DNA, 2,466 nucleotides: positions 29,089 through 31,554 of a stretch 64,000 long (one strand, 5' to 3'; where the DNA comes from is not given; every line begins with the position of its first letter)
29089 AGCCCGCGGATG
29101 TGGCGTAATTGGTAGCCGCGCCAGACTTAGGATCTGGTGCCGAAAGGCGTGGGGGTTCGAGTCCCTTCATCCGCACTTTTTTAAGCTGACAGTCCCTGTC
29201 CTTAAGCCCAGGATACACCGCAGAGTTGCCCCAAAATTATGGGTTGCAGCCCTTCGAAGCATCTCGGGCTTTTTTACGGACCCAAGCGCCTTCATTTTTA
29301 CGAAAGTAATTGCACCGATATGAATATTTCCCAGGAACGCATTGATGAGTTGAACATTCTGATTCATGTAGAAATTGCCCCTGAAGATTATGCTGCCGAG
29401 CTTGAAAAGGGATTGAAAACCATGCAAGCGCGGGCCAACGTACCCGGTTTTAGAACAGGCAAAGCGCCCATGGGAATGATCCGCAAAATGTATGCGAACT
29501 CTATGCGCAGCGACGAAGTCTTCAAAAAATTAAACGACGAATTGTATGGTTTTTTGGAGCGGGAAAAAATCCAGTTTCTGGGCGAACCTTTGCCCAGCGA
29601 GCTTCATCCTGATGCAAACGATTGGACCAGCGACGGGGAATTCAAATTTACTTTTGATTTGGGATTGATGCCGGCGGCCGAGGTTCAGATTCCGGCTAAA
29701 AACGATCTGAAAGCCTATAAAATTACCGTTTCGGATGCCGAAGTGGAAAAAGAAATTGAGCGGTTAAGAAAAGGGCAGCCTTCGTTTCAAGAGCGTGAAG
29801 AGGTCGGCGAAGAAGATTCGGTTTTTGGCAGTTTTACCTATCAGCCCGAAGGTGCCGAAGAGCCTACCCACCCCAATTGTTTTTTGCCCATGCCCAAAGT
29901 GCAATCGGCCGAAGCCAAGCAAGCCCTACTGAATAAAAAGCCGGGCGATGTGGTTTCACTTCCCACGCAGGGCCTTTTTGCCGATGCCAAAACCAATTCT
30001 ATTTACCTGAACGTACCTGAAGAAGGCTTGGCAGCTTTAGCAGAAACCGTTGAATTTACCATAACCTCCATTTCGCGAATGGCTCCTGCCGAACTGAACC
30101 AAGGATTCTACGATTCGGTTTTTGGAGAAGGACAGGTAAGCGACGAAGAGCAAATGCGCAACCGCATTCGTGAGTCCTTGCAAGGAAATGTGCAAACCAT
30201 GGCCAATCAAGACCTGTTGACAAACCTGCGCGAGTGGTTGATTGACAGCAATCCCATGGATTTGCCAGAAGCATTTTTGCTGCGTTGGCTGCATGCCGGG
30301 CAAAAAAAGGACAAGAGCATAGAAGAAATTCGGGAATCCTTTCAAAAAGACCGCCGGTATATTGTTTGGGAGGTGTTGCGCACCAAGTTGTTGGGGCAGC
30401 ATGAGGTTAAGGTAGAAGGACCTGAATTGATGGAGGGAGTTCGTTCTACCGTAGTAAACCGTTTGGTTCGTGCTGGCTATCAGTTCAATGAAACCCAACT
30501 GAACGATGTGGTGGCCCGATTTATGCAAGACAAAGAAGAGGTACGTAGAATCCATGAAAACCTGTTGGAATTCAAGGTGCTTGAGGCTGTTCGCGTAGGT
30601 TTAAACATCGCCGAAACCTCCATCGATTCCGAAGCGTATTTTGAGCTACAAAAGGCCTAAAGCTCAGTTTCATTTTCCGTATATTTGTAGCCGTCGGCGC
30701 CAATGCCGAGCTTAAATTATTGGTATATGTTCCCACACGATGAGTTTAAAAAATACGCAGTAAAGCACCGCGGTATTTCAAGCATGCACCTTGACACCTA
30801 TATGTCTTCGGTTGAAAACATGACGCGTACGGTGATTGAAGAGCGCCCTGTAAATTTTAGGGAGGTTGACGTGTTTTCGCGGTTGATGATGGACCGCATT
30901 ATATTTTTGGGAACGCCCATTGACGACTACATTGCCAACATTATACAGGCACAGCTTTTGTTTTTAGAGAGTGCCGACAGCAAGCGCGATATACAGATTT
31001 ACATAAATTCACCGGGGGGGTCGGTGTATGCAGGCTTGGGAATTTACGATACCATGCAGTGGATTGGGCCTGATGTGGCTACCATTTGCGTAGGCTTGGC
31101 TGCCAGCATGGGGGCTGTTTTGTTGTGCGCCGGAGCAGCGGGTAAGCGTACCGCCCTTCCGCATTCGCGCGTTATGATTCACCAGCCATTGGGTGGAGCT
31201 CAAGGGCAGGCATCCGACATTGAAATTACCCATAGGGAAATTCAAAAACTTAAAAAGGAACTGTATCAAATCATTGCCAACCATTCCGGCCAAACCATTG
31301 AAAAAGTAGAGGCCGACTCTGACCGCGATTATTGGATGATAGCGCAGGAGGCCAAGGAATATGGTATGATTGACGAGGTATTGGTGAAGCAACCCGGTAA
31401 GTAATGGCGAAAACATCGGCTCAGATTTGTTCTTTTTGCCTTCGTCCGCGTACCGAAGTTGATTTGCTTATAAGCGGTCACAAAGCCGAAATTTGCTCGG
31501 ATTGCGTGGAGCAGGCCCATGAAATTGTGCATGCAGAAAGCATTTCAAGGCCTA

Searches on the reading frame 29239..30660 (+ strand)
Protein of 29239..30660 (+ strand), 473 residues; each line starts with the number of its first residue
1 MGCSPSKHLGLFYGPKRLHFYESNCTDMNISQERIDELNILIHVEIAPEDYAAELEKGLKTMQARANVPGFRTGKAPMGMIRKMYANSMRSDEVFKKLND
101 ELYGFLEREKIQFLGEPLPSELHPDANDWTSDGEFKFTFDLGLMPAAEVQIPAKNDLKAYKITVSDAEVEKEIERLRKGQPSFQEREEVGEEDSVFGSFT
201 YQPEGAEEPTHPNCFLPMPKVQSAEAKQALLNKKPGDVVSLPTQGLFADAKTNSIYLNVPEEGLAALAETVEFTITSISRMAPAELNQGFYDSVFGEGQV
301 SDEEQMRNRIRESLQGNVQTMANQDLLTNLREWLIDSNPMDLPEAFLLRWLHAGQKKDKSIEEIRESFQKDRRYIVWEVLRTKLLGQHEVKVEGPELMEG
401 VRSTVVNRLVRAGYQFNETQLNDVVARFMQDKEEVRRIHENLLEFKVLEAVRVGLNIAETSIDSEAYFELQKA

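Call 17: search_protein_families(library=pfam, proteins=[window:29239-30660:+])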
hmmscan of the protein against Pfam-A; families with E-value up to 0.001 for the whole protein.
window:29239-30660:+ (473 aa): 1 family
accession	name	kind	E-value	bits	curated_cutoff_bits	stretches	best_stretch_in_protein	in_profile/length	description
PF05697.18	Trigger_N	-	1.5e-29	103.6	22.2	1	28-176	1-144/144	Bacterial trigger factor protein (TF)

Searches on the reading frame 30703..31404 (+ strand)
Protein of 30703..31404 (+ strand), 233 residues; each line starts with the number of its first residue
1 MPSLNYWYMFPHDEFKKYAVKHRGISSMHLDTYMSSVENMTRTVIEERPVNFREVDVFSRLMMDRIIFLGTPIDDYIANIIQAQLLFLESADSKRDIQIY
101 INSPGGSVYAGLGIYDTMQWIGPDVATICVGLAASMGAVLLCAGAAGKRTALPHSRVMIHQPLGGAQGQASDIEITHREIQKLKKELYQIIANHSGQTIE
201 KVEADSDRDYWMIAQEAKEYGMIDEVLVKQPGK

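Call 105: search_protein_families(library=pfam, proteins=[window:30703-31404:+], max_evalue=0.00001)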
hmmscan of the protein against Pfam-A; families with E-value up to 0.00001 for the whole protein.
window:30703-31404:+ (233 aa): 1 family
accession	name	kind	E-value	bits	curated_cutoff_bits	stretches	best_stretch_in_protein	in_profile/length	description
PF00574.28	CLP_protease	-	9.1e-80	267.3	20.2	1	53-229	5-181/182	Clp protease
